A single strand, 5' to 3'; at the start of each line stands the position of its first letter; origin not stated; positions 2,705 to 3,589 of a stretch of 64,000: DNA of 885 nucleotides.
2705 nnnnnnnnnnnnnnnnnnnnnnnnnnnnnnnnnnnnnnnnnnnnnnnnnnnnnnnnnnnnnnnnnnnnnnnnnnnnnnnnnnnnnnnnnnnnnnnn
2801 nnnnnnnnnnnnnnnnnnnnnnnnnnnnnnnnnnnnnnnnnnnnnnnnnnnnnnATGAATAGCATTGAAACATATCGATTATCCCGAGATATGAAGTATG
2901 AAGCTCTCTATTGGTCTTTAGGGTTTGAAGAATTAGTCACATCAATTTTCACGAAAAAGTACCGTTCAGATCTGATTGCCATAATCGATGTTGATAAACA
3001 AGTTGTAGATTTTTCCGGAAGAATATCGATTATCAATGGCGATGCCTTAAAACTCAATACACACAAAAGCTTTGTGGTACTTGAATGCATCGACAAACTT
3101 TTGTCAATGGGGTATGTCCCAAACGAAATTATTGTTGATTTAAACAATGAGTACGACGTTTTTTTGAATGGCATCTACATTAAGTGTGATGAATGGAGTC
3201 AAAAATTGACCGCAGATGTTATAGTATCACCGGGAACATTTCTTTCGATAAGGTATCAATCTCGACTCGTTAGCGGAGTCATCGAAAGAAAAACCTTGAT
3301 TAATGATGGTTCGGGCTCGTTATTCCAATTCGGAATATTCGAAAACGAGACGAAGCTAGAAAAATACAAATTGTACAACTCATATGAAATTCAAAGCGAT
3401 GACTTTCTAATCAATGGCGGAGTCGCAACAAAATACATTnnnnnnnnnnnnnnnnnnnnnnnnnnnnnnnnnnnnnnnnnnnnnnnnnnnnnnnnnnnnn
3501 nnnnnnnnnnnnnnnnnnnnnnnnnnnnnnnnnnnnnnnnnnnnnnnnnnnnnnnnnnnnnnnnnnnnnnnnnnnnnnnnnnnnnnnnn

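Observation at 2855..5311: Cytosolic BspA-type leucine-rich repeats fused to a beta-class (DPPY) DNA methyltransferase: an apparently new architecture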

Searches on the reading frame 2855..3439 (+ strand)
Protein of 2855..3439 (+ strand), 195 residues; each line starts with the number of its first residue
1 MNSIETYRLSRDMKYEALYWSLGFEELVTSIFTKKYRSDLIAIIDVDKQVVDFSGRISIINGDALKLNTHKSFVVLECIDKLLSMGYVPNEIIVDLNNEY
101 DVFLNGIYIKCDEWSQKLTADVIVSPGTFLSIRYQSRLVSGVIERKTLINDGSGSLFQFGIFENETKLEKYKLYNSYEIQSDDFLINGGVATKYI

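Call 19: find_homologous_proteins(query=window:2855-3439:+, max_evalue=0.01)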
Query window:2855-3439:+ (195 aa): 30 proteins with E <= 0.01 among 138 candidates.
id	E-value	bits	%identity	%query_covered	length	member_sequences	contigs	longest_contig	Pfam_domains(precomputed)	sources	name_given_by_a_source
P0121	1.0e-64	236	57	98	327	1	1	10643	PF13306.13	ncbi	-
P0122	1.6e-62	229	56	98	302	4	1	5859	PF13306.13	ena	-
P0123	7.1e-56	207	53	98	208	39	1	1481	-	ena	-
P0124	2.0e-53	199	51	96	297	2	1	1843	PF13306.13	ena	-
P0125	2.1e-53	199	52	100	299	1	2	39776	PF13306.13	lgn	-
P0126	6.5e-53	197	54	89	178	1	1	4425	-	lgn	-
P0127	1.1e-51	193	54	90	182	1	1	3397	-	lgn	-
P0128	1.5e-49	186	50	100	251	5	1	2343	PF13306.13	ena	-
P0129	2.0e-48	183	49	97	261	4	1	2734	PF13306.13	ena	-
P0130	2.0e-47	180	49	100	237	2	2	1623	-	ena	-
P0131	3.6e-47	179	52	86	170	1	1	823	-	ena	-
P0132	3.8e-47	179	54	83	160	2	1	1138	-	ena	-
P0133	8.6e-47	178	56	76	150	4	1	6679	-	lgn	-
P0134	3.3e-40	156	49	99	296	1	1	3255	PF13306.13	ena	-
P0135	4.9e-39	152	47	97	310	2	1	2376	PF13306.13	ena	-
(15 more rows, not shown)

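Call 61: predict_structure(alignment_id=A3)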
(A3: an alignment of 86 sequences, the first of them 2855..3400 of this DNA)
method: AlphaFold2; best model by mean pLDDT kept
length: 182 residues; sequences in the alignment: 86
mean_pLDDT: 87.0   pTM: 0.86
mean pLDDT of the five models: 87.0, 86.4, 85.9, 85.6, 82.0
residues with pLDDT >= 90: 115; 70-90: 45; 50-70: 13; < 50: 9
segments of 3 or more residues with pLDDT < 50: 1-5, 179-182
pLDDT, mean of each block of 10 residues (from residue 1): 57 92 94 94 96 95 92 97 96 91 92 82 63 93 92 87 88 73 41
secondary structure, 60 per line:
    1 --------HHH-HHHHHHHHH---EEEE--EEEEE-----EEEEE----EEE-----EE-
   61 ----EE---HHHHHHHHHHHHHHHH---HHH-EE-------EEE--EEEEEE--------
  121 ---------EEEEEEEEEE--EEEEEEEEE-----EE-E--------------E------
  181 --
elements in order: H13-21 E25-28 E31-35 E41-45 E50-52 H70-85 E102-104 E107-112 E130-139 E142-150

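Call 63: search_protein_families(library=pfam, proteins=[window:2855-3400:+], max_evalue=1)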
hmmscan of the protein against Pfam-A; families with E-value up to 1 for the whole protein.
window:2855-3400:+ (182 aa): 0 families

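Call 68: search_solved_structures(query=A4, max_evalue=10, show_alignments=3)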
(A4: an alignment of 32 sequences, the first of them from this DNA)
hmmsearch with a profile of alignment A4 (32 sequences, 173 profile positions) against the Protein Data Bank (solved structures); distinct sequences matched with E-value up to 10: 0.

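Call 72: fold_search(model_id=the predicted structure, library=viral)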
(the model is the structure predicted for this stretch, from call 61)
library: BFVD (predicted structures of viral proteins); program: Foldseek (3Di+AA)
matches with E <= 10: 547; with E <= 0.001: 0
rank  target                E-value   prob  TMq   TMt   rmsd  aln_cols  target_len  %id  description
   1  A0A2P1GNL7            1.3e-01  0.08  0.16  0.11  14.5       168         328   10  Uncharacterized protein [Guangdong mandarin rat snake torovirus]
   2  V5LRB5                1.4e-01  0.63  0.30  0.14   6.3       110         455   14  (no name in the UniProt tables at hand)
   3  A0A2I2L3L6            1.4e-01  0.35  0.19  0.13  10.1        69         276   13  Uncharacterized protein [Orpheovirus IHUMI-LCC2]
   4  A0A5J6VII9            1.5e-01  0.51  0.20  0.07   4.2        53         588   13  Ankyrin repeat containing protein [Megaviridae environmental sample]
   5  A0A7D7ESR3            1.5e-01  0.08  0.14  0.06  13.1       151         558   11  Uncharacterized protein [Pseudomonas phage Persinger]
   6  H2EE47                1.6e-01  0.35  0.19  0.08   6.1        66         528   17  Putative ankyrin repeat protein [Moumouvirus sp. 'Monve']
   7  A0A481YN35            1.7e-01  0.14  0.12  0.05   8.2        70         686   13  Uncharacterized protein [Pithovirus LCDPAC01]
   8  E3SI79                2.6e-01  0.21  0.22  0.23   6.6        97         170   10  Uncharacterized protein [Synechococcus phage S-SM1]
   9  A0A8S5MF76            3.0e-01  0.12  0.20  0.06  10.3       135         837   16  Tail protein [Siphoviridae sp. ctYh54]
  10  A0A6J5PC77            3.4e-01  0.14  0.18  0.21  12.9       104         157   12  Uncharacterized protein [uncultured Caudovirales phage]
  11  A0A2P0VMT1            3.4e-01  0.06  0.13  0.12  18.2       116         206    9  Uncharacterized protein [Tetraselmis virus 1]
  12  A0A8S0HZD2            3.8e-01  0.20  0.26  0.26   8.9       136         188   11  (no name in the UniProt tables at hand)
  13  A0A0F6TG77            3.8e-01  0.08  0.20  0.07  16.1       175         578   11  A121 [Rat cytomegalovirus ALL-03]
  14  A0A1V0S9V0            4.1e-01  0.38  0.14  0.09   3.1        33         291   12  Uncharacterized protein [Catovirus CTV1]
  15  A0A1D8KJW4            4.1e-01  0.21  0.17  0.22   9.0        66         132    9  Uncharacterized protein [Synechococcus phage S-CAM3]
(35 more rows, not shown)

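Call 80: search_protein_families(library=pfam, alignment_id=A4, max_evalue=1)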
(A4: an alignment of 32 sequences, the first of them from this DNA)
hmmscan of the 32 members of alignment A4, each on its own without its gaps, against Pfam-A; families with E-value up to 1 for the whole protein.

A. member 1, seq(182 aa): 0 families

B. families by the number of members that match (of 32 scanned): 14 families
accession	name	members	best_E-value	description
PF20495.3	DUF6727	2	0.01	Family of unknown function (DUF6727)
PF22750.1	Sol_i_2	1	0.022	Ant venom allergen Sol i 2 family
PF03275.19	GLF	1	0.039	UDP-galactopyranose mutase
PF13411.12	MerR_1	1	0.042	MerR HTH family regulatory protein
PF04347.18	FliO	1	0.056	Flagellar biosynthesis protein, FliO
PF07610.17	DUF1573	1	0.062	Protein of unknown function (DUF1573)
PF10246.15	MRP-S35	1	0.077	Mitochondrial ribosomal protein MRP-S35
PF13526.11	DUF4125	1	0.082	Protein of unknown function (DUF4125)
PF25136.1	DUF7823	1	0.088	Domain of unknown function (DUF7823)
PF16235.10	DUF4894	1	0.088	Domain of unknown function (DUF4894)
PF24339.2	OB_DEPS-1_3rd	1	0.1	P-granule-associated protein DEPS-1, third OB-fold domain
PF23830.1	DUF7200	1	0.11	Domain of unknown function (DUF7200)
PF10743.14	Phage_Cox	1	0.2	Regulatory phage protein cox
PF14772.11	NYD-SP28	1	0.2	Sperm tail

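Call 81: search_protein_families(library=padloc, alignment_id=A4, max_evalue=0.01)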
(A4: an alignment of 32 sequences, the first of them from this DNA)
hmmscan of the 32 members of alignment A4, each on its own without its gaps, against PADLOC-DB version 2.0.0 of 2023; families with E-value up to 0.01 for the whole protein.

A. member 1, seq(182 aa): 1 family
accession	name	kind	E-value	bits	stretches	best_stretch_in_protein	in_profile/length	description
PDLC03624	REase_MTase_IIG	-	4.5e-08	29.4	1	17-92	9-84/1271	Type IIG restriction enzyme-methyltransferase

B. families by the number of members that match (of 32 scanned): 2 families
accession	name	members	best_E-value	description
PDLC03624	REase_MTase_IIG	30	5.1e-15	Type IIG restriction enzyme-methyltransferase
PDLC03615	REase_MTase_IIG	19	1.6e-08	Type IIG restriction enzyme-methyltransferase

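Call 86: find_related_loci(query=A4, collection=viral_contigs, flank=8000)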
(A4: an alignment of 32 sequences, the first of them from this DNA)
Query A4 (182 aa) in viral_contigs; peptide patterns used: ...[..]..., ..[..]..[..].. (x = any residue, [..] = any of these).
18 stretches matched a pattern; 1 encode a relative of the query (tblastn E <= 1e-3); 1 distinct loci.
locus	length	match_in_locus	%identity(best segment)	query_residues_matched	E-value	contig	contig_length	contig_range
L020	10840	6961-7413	35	8-170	6e-22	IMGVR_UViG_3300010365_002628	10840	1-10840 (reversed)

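Call 87: find_related_loci(query=A4, collection=metagenome_contigs, flank=10000)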
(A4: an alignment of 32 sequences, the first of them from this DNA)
Query A4 (182 aa) in metagenome_contigs; peptide patterns used: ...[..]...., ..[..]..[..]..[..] (x = any residue, [..] = any of these).
224 stretches matched a pattern; 194 encode a relative of the query (tblastn E <= 1e-3); the best 80 are kept; 80 distinct loci.
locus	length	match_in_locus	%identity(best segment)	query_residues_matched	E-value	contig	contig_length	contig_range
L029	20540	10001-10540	59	3-182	1e-66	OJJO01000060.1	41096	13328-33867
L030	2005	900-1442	59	2-182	7e-68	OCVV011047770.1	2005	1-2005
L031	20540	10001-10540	59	3-182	1e-65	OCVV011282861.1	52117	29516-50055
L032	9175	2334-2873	58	3-182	1e-65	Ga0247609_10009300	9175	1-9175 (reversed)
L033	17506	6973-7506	58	3-181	2e-65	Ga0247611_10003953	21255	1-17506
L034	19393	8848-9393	54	1-182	2e-65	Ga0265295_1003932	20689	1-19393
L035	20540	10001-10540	57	3-182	5e-65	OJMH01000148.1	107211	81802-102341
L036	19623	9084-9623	57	3-182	5e-65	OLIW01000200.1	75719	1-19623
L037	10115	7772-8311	56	3-182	5e-64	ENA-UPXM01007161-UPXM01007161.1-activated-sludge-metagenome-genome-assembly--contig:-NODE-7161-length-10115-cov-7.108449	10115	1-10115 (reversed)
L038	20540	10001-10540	56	3-182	4e-64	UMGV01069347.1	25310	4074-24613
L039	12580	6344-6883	56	3-182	2e-63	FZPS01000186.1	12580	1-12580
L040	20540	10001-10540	58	1-181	2e-62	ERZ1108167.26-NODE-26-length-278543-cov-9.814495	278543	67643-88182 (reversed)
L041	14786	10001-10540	56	3-182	6e-62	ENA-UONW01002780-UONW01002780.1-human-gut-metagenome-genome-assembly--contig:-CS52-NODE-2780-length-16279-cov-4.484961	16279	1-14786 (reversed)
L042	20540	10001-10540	55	3-182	1e-61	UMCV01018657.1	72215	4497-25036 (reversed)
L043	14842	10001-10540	55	3-182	6e-61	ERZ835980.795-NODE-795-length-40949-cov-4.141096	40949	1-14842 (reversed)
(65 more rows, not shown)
